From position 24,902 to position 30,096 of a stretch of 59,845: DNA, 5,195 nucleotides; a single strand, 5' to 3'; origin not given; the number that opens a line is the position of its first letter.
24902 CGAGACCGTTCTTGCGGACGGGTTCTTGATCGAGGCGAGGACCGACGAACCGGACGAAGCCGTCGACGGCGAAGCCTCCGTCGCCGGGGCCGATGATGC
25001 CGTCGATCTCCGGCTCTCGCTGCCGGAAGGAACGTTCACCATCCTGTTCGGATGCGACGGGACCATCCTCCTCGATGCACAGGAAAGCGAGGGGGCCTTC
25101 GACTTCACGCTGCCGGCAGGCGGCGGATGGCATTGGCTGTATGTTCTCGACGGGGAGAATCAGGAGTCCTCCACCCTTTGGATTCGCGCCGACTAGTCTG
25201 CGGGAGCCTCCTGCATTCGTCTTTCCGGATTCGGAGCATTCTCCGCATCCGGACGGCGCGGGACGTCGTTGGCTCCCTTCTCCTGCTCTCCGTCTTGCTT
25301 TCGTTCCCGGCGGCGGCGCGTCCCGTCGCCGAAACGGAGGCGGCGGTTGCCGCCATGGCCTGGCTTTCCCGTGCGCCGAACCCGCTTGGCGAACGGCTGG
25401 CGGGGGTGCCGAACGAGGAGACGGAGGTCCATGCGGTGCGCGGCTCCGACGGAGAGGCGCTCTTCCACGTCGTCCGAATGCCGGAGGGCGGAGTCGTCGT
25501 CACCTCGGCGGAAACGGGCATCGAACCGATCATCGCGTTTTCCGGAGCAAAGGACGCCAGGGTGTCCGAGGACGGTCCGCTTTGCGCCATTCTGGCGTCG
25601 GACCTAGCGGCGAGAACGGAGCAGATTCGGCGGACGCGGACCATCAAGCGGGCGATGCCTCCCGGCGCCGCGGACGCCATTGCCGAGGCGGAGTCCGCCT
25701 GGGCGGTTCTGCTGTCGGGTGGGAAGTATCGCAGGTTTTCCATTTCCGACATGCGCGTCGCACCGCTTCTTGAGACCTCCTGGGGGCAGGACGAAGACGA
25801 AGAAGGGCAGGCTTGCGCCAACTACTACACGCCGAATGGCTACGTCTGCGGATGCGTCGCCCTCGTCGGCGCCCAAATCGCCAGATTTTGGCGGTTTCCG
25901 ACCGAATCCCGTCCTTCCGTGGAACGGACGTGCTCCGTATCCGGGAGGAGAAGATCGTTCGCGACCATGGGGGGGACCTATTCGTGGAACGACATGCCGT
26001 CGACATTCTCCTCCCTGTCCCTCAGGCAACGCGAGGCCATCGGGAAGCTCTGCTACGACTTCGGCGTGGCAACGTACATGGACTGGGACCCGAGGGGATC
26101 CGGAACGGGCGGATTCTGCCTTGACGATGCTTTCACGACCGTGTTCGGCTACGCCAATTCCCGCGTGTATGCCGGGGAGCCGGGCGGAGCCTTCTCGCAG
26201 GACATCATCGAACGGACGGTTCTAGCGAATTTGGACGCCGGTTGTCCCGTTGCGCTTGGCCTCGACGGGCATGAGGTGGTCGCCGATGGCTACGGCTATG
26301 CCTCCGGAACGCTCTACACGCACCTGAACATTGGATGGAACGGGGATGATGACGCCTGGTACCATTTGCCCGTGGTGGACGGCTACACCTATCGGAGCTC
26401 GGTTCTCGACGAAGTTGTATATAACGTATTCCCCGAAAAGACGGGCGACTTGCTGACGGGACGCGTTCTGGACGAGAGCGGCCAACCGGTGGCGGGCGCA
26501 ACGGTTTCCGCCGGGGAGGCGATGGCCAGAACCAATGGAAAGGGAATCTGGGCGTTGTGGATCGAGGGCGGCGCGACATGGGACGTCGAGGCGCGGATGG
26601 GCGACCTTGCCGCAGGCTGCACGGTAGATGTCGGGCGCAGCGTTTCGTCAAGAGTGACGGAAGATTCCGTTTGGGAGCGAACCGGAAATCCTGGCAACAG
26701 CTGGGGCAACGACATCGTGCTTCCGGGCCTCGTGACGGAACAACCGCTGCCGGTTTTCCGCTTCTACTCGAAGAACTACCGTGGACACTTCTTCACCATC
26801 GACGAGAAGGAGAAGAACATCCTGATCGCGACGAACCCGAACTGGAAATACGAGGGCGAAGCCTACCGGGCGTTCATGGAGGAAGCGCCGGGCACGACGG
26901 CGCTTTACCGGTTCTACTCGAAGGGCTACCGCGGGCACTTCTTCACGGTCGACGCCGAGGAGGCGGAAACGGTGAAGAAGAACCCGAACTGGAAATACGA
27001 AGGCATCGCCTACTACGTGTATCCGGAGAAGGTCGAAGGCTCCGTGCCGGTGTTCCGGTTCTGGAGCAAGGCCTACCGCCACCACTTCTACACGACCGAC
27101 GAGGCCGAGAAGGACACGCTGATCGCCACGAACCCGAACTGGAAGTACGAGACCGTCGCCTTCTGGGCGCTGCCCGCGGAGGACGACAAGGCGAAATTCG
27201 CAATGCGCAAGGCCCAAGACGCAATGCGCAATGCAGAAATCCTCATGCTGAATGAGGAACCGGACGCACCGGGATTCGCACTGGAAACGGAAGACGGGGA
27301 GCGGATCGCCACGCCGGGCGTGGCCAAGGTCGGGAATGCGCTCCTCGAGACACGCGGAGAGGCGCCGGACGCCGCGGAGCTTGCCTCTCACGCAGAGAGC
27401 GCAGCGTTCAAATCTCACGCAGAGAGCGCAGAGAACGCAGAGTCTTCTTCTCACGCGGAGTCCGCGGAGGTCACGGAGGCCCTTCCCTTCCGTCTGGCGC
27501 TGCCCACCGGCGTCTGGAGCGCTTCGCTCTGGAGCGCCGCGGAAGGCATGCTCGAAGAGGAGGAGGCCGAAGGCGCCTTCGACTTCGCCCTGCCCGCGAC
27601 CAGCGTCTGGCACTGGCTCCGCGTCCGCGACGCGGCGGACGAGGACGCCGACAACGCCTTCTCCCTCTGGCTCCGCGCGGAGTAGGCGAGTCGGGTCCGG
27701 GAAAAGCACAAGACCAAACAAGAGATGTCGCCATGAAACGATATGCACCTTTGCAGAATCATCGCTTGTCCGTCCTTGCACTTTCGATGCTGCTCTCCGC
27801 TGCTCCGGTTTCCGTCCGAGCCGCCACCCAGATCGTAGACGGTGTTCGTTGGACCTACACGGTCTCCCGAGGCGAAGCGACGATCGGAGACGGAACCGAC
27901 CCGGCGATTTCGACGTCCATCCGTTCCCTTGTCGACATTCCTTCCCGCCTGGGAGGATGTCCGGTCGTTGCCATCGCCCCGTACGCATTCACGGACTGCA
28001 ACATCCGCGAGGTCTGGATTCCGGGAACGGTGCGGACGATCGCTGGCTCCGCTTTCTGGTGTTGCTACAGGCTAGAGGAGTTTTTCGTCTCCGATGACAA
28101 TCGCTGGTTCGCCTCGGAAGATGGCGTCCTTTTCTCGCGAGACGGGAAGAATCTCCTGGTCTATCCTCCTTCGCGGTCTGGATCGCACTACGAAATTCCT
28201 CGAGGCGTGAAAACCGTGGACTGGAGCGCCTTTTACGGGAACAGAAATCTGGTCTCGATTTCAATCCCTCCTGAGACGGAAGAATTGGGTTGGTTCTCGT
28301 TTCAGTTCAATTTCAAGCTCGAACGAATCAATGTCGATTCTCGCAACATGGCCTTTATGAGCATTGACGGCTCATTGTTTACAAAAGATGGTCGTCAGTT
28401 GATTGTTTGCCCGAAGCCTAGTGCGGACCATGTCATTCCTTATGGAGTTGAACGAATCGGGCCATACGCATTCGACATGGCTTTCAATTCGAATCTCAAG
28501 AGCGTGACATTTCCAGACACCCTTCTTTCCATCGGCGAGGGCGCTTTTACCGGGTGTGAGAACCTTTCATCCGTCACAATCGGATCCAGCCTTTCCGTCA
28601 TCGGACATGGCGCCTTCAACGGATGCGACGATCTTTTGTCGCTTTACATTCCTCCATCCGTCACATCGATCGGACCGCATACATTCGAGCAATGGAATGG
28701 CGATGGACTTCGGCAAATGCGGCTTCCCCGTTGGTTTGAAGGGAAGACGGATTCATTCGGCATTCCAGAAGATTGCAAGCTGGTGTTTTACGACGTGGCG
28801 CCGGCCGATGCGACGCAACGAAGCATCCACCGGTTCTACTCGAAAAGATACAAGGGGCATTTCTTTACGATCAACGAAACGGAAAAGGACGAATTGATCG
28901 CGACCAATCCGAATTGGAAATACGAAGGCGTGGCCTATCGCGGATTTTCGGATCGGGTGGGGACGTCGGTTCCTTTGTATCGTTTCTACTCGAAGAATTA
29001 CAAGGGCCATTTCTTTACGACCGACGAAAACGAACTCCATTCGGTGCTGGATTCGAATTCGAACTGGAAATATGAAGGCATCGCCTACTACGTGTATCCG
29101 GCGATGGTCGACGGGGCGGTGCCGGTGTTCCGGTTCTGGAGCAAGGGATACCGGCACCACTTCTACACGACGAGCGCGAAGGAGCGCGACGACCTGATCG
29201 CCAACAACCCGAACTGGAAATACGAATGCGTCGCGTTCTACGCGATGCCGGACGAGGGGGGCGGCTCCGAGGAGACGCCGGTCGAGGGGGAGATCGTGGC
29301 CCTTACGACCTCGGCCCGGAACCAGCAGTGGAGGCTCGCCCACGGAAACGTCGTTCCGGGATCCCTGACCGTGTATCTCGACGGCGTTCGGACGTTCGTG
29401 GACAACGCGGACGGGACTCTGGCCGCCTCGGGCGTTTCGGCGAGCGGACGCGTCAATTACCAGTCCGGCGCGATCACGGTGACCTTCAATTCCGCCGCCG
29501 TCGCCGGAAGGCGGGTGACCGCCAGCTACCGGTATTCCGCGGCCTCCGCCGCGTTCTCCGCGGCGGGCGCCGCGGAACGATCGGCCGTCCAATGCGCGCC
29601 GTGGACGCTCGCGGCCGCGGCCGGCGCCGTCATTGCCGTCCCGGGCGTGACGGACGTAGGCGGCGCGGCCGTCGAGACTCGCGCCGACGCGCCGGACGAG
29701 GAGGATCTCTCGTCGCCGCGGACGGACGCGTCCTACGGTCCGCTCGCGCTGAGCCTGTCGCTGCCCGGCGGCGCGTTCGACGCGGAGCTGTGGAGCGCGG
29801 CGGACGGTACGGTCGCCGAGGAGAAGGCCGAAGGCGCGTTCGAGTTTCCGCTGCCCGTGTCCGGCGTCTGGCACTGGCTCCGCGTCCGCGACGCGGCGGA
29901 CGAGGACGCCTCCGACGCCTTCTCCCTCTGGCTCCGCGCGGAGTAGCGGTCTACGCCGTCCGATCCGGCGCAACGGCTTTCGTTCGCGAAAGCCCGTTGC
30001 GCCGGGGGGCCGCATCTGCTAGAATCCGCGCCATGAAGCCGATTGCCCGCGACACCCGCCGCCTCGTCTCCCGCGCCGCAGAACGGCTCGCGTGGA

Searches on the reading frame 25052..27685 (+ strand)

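Call 4: search_protein_families(library=pfam, proteins=[window:25052-27685:+], max_evalue=0.01)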
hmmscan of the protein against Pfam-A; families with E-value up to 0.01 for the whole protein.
window:25052-27685:+ (877 aa): 4 families
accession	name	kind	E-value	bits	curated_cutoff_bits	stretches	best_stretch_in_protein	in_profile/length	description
PF18885.6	DUF5648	-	2e-37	128.9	25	1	567-706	1-133/134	Domain of unknown function (DUF5648)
PF01640.23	Peptidase_C10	-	5e-31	108.9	26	1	255-437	11-194/194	Peptidase C10 family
PF13620.12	CarboxypepD_reg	-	9.7e-05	23.1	32.3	1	468-502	2-42/82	Carboxypeptidase regulatory-like domain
PF13734.11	Inhibitor_I69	-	0.00065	20.6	25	1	89-168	1-77/98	Spi protease inhibitor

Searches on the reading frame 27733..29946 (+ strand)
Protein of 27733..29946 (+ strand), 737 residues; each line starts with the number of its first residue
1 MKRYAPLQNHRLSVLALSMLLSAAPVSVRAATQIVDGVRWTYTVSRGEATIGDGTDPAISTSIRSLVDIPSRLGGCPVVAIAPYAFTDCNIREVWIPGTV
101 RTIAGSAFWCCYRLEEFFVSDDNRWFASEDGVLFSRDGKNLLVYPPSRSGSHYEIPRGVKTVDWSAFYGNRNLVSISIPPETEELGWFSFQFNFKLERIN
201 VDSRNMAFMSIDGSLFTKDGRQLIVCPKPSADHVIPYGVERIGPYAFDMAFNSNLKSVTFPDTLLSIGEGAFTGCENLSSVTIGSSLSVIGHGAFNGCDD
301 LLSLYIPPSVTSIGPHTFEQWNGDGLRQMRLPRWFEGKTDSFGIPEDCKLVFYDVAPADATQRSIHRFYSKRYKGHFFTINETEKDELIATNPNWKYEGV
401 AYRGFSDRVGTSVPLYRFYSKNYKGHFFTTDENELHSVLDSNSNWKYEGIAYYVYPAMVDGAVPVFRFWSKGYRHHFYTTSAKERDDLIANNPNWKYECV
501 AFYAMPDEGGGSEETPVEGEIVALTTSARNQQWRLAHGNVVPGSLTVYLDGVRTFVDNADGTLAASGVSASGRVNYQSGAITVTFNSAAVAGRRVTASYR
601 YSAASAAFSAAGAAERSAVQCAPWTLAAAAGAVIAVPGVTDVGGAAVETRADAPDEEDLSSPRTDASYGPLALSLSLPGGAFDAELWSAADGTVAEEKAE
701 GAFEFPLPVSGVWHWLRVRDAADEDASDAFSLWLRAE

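Call 4: search_protein_families(library=pfam, proteins=[window:27733-29946:+], max_evalue=0.01)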
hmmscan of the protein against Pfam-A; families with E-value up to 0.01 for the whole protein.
window:27733-29946:+ (737 aa): 3 families
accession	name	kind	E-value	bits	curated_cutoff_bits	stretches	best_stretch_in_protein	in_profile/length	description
PF18885.6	DUF5648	-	8.3e-38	130.1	25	1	365-505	2-134/134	Domain of unknown function (DUF5648)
PF13306.12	LRR_5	-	6.7e-34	117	27.7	3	234-320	17-100/127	BspA type Leucine rich repeat region (6 copies)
PF13855.12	LRR_8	-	0.0082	16.3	27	0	264-306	13-56/61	Leucine rich repeat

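Call 26: search_protein_families(library=ncbifam, proteins=[window:27733-29943:+], max_evalue=0.05)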
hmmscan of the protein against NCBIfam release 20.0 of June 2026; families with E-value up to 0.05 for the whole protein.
window:27733-29943:+ (737 aa): 1 family
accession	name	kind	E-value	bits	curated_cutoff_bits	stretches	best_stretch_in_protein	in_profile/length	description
NF047961.1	adhesin_HupY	equivalog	9.9e-09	33.8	1250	1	234-318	192-273/978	leucine-rich repeat adhesin HupY/LrrG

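Call 27: search_solved_structures(query=window:27733-29943:+, max_evalue=0.1)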
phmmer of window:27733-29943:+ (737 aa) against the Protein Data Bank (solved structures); distinct sequences matched with E-value up to 0.1: 9.
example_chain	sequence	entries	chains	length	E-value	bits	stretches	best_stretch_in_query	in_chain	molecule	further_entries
4gt6_A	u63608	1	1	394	9.3e-29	103.9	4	174-313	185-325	Cell surface protein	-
4fs7_A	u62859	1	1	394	8e-28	100.8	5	237-319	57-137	Uncharacterized protein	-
4h09_A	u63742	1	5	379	1.7e-22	83.1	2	80-344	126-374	Hypothetical leucine rich repeat protein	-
4cp6_A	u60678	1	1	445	4e-20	75.3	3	90-202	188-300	CHOLINE BINDING PROTEIN PCPA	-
6mlx_A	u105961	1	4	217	4.1e-16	62.1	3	235-319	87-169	Leucine-rich repeat protein TpLRR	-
4oju_A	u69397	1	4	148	6.7e-09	38.2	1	237-313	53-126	hypothetical leucine rich repeat protein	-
4fdw_A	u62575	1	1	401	1.2e-08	37.4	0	263-351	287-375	leucine rich hypothetical protein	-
4fd0_A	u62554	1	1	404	4.9e-08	35.4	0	272-351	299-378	Leucine rich hypothetical protein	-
3sb4_A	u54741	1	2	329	2e-05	26.7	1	197-318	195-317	Hypothetical leucine rich repeat protein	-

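Call 34: find_homologous_proteins(query=window:27733-29943:+, region=506-737, max_evalue=0.001)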
Query window:27733-29943:+, residues 506-737 (232 aa): 8 proteins with E <= 0.001 among 8000 candidates.
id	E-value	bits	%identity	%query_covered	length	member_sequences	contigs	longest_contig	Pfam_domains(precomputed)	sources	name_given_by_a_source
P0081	4.6e-140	483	100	100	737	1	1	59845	PF13306.13,PF18885.7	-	-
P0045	7.7e-84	299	64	100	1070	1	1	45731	PF09479.17,PF13306.13,PF18885.7,PF13855.13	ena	-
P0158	1.4e-34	138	62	55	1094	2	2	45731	PF13306.13,PF18885.7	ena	-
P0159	2.0e-32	131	62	50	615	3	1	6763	PF13306.13,PF18885.7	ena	-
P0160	1.1e-29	122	63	49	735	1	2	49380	PF18885.7,PF13004.14,PF24489.2,PF00041.28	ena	-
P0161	3.0e-22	98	47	48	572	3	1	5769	PF18885.7,PF01640.24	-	-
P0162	2.1e-17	82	50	50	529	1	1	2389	PF18885.7,PF24595.2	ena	-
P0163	1.2e-13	70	46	46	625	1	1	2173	PF18885.7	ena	-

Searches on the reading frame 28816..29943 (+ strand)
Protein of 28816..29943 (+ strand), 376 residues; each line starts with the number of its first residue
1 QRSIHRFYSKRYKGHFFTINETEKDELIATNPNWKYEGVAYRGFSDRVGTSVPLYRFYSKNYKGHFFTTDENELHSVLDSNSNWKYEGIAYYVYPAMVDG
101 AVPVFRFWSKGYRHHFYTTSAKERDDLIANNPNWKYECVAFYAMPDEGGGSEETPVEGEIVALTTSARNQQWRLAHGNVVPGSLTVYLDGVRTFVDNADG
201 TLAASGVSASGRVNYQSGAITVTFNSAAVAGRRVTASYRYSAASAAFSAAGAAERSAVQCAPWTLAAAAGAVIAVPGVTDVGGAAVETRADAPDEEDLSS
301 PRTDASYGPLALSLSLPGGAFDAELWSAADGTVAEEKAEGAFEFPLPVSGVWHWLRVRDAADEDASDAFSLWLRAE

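Call 49: predict_structure(alignment_id=A2)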
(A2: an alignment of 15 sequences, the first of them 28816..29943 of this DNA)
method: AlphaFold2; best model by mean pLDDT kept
length: 376 residues; sequences in the alignment: 15
mean_pLDDT: 80.4   pTM: 0.44
mean pLDDT of the five models: 80.4, 79.6, 79.6, 79.3, 78.1
residues with pLDDT >= 90: 103; 70-90: 205; 50-70: 43; < 50: 25
segments of 3 or more residues with pLDDT < 50: 148-152, 244-261
pLDDT, mean of each block of 10 residues (from residue 1): 91 88 92 90 92 93 88 90 91 86 86 86 84 84 72 53 71 78 89 90 89 84 80 83 46 35 70 77 85 82 73 75 84 73 88 83 65 92
secondary structure, 60 per line:
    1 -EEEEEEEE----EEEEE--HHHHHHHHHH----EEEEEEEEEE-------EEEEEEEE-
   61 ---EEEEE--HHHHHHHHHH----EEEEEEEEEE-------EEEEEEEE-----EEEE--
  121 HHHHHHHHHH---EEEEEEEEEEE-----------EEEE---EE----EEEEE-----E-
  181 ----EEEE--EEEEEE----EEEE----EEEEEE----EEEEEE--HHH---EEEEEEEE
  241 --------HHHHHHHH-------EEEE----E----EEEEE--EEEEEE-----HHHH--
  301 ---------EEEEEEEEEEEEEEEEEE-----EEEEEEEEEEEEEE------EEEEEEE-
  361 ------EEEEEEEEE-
elements in order: E2-9 E14-18 H21-30 E35-44 E52-59 E64-68 H71-80 E85-94 E102-109 E115-118 H121-130 E134-144 E156-159 E169-173 E185-188 E191-196 E201-204 E209-214 E219-224 E233-240 H249-256 E264-267 E277-281 E284-289 H295-298 E310-327 E333-346 E353-359 E367-375

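Call 52: fold_search(model_id=the predicted structure, library=pdb)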
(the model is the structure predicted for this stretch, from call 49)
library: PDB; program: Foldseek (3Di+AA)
matches with E <= 10: 1055; with E <= 0.001: 3
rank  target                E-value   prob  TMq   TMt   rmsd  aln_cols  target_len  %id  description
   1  8gen                  5.9e-04  0.54  0.14  0.11  18.6       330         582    9  E. eligens beta-glucuronidase bound to UNC10201652-glucuronide (released 2024-02-14)
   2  6ed1_A                8.2e-04  0.63  0.17  0.09  16.6       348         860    9  Bacteroides dorei Beta-glucuronidase (released 2019-02-13)
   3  4jhz_A                9.6e-04  0.77  0.18  0.12  17.0       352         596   11  Structure of E. coli beta-Glucuronidase bound with a novel, potent inhibitor 2-[4-(1,3-benzodioxol-5-ylmethyl)piperazi (released 2013-08-28)
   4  6ld0_A                1.0e-03  0.75  0.18  0.12  19.6       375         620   10  Structure of Bifidobacterium dentium beta-glucuronidase complexed with C6-hexyl uronic isofagomine (released 2021-01-27)
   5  6lej_B                1.1e-03  0.75  0.16  0.12  18.5       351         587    8  Structure of E. coli beta-glucuronidase complex with C6-propyl uronic isofagomine (released 2021-01-27)
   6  6leg_D                2.1e-03  0.82  0.18  0.13  16.4       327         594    9  Structure of E. coli beta-glucuronidase complex with uronic isofagomine (released 2021-01-27)
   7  9ukm_A                2.2e-03  1.00  0.20  0.17   7.7       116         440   19  Cryo-EM structure of bacteriophage P1 head (released 2025-10-22)
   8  3lpf_A                2.8e-03  0.80  0.19  0.13  15.8       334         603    9  Structure of E. coli beta-Glucuronidase bound with a novel, potent inhibitor 1-((6,7-dimethyl-2-oxo-1,2-dihydroquinoli (released 2010-11-17)
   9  4fah                  3.4e-03  0.28  0.12  0.13  19.6       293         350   10  Crystal Structure of the Salicylate 1,2-dioxygenase from Pseudoaminobacter salicylatoxidans A85H mutant (released 2012-09-26)
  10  8c7m_A                3.8e-03  0.47  0.15  0.20  19.4       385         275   10  Interleukin 12 receptor subunit beta-1 Fn domains in complex with antagonistic FAb fragment. (released 2024-01-31)
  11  2yn5_B                6.8e-03  0.41  0.15  0.20  22.3       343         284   10  Structural insight into the giant calcium-binding adhesin SiiE: implications for the adhesion of Salmonella enterica t (released 2013-04-03)
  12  5e4e_C                6.8e-03  0.35  0.16  0.19  18.5       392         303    7  Engineered Interleukin-13 bound to receptor (released 2015-12-02)
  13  6quc_A                6.8e-03  0.13  0.11  0.06  18.5       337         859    8  Truncated beta-galactosidase III from Bifidobacterium bifidum (released 2020-03-18)
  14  5czk_B                1.0e-02  0.28  0.14  0.10  18.2       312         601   10  Structure of E. coli beta-glucuronidase bound with a novel, potent inhibitor 1-((6,8-dimethyl-2-oxo-1,2-dihydroquinoli (released 2015-10-14)
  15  9kd0                  1.5e-02  0.20  0.12  0.16  15.9       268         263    8  Crystal structure of Bacteroides ovatus KduI2 responsible for metabolism of glycosaminoglycan (released 2025-10-29)
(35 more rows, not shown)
